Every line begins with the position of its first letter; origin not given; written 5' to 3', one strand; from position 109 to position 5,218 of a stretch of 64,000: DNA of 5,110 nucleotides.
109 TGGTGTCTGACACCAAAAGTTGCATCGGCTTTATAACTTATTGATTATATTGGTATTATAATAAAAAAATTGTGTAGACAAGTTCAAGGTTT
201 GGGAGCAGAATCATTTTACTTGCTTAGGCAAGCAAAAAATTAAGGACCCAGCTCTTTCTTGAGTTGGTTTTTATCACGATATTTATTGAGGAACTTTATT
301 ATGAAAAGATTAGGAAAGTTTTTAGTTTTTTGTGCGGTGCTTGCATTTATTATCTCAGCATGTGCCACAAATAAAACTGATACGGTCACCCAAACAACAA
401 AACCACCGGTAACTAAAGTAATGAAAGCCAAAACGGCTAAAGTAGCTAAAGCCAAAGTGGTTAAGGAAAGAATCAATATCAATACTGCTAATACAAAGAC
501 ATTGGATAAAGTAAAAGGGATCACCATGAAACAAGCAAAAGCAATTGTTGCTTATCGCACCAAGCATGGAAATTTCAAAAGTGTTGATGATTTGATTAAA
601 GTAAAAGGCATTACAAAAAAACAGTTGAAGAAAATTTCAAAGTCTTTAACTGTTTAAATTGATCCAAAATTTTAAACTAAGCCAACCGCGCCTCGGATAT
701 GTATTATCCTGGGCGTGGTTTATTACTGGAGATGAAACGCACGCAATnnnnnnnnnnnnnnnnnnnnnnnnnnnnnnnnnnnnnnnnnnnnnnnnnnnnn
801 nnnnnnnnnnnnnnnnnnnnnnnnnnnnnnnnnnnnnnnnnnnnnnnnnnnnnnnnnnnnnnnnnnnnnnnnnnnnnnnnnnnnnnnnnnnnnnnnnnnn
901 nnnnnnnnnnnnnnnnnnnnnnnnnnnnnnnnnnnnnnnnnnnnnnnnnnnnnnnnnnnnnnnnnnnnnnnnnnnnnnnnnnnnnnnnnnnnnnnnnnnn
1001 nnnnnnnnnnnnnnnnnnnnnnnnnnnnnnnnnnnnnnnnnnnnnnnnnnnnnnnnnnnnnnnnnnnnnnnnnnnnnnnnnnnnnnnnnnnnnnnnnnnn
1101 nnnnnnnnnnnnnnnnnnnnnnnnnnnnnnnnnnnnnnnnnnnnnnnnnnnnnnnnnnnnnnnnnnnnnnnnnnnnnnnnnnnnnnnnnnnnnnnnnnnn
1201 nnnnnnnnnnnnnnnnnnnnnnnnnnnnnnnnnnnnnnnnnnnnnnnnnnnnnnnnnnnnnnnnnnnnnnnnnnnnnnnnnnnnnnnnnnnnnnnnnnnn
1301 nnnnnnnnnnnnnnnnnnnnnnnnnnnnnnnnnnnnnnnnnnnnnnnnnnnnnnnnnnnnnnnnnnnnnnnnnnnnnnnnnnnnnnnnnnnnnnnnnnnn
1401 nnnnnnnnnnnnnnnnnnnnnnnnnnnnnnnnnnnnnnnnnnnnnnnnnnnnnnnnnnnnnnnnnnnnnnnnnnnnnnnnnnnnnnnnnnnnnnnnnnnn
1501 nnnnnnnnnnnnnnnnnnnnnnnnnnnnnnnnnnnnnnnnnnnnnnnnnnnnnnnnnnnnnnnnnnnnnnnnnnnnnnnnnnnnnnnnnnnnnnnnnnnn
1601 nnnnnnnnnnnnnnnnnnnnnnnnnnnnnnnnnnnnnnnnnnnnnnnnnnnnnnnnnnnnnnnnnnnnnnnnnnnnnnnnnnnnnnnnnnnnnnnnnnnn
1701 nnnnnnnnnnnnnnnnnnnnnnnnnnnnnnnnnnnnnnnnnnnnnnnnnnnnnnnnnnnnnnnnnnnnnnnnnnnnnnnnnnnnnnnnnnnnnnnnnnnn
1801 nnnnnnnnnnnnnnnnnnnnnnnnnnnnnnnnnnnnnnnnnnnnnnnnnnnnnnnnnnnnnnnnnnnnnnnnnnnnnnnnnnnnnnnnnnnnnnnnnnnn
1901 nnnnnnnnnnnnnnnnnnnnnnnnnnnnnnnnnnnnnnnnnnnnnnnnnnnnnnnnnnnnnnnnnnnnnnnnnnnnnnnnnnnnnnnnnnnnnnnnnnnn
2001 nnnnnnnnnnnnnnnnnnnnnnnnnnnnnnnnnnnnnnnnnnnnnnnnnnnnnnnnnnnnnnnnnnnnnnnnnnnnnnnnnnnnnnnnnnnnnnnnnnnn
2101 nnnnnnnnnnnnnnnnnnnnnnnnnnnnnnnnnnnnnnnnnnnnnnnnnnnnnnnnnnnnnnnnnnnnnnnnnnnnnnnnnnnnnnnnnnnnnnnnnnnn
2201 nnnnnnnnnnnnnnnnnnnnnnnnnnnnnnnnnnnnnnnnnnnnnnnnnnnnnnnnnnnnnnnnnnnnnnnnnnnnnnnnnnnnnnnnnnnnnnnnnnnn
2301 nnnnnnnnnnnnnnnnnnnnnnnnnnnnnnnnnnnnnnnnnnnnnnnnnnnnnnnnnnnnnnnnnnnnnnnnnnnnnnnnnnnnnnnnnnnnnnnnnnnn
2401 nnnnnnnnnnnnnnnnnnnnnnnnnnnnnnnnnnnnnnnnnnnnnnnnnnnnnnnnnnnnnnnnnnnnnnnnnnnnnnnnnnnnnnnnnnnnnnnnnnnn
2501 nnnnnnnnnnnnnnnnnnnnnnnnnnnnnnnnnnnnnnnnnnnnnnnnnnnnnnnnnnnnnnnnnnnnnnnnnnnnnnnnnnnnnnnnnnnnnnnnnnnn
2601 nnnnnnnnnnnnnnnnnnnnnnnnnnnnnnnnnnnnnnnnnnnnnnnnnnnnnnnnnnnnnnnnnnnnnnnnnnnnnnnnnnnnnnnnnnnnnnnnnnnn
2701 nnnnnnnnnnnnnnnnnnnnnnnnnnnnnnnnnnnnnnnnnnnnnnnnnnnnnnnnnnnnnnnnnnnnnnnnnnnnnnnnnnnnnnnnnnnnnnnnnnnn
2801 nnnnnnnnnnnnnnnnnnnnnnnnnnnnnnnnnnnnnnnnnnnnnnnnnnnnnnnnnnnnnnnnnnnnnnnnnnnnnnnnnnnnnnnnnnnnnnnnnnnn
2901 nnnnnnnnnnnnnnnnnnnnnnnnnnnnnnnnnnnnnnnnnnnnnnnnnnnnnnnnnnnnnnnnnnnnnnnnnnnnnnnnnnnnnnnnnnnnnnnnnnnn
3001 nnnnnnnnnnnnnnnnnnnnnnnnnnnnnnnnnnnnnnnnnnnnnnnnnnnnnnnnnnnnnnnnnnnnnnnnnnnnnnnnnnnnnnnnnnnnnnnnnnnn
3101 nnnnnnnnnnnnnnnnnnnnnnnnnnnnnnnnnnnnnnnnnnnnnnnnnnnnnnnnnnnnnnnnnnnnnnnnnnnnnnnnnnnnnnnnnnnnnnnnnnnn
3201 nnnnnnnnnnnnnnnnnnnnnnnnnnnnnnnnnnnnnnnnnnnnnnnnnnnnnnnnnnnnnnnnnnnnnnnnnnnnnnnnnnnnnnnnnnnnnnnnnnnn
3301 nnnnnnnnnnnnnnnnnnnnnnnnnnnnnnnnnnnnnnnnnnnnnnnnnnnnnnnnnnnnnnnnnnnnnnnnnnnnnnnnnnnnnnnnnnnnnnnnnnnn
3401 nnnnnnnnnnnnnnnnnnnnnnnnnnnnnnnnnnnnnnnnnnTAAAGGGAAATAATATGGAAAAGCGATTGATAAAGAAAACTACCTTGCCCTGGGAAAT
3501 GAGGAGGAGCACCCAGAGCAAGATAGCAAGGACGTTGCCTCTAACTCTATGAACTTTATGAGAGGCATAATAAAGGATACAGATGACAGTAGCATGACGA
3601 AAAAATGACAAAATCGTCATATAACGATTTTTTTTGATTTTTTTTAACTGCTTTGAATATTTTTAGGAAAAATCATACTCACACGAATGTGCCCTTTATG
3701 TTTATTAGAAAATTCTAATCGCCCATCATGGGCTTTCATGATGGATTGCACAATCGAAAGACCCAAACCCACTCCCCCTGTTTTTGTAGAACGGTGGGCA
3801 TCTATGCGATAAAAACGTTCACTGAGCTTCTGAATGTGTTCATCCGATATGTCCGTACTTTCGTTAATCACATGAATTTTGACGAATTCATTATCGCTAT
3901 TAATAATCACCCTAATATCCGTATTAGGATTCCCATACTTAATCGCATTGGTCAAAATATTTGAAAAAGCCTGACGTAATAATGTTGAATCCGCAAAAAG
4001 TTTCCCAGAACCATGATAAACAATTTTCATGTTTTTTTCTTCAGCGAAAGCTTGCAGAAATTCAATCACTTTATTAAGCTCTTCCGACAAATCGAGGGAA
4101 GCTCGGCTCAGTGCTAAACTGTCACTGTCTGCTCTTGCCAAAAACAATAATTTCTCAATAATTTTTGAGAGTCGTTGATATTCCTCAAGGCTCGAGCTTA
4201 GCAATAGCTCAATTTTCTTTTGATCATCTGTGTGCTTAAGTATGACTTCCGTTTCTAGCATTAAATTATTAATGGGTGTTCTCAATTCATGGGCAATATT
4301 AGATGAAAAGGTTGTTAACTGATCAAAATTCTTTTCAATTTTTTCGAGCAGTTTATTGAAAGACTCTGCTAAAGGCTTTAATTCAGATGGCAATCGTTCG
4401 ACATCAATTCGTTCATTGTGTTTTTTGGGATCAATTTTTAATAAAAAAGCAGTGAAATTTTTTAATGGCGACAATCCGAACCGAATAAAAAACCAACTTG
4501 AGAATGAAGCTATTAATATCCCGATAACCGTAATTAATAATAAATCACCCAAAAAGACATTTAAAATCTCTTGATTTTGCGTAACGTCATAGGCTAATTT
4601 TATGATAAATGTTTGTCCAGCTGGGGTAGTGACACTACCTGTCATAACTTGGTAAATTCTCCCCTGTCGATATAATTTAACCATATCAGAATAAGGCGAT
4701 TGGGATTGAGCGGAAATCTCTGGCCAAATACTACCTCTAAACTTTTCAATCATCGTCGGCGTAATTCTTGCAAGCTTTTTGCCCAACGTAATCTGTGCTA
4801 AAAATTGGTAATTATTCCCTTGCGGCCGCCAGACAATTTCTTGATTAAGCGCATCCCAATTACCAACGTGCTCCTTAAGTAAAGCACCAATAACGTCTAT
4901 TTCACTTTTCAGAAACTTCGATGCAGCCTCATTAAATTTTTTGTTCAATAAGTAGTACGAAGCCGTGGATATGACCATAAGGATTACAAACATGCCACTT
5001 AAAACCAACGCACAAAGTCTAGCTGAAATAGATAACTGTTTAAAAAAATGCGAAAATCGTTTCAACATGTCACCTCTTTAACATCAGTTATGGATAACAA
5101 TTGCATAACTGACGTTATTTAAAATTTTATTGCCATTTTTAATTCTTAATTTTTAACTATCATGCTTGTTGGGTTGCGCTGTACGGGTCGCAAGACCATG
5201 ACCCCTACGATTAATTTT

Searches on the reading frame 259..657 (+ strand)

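Call 48: search_protein_families(library=pfam, proteins=[window:259-657:+], max_evalue=0.001)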
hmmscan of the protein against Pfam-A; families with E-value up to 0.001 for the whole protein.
window:259-657:+ (132 aa): 5 families
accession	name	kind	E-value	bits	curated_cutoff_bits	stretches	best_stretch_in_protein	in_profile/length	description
PF12836.13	HHH_3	-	7.2e-22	77.7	27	1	69-131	3-65/65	Helix-hairpin-helix motif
PF00633.29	HHH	-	1.9e-06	27.9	24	0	73-99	4-30/30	Helix-hairpin-helix motif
PF14579.12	HHH_6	-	2.2e-06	28.2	25.6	1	82-128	27-76/90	Helix-hairpin-helix motif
PF03934.19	T2SSK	-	4.4e-05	24.2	24.2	1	72-132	1-62/63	Type II secretion system (T2SS), protein K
PF14520.12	HHH_5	-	0.00017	22.5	27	0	108-129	33-54/57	Helix-hairpin-helix domain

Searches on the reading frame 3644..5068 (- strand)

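Call 48: search_protein_families(library=pfam, proteins=[window:3644-5068:-], max_evalue=0.001)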
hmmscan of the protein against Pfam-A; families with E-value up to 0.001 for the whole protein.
window:3644-5068:- (474 aa): 4 families
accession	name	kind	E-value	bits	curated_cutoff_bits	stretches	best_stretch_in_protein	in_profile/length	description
PF02518.31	HATPase_c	-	8.6e-22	78.1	26.4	1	360-469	2-109/111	Histidine kinase-, DNA gyrase B-, and HSP90-like ATPase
PF00512.31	HisKA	-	9.6e-13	48.4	26.9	1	251-315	2-65/66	His Kinase A (phospho-acceptor) domain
PF14501.12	HATPase_c_5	-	8.5e-07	29.3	22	1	366-458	8-93/102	GHKL domain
PF13581.12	HATPase_c_2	-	0.00034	21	27.4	1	364-447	32-112/127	Histidine kinase-like ATPase domain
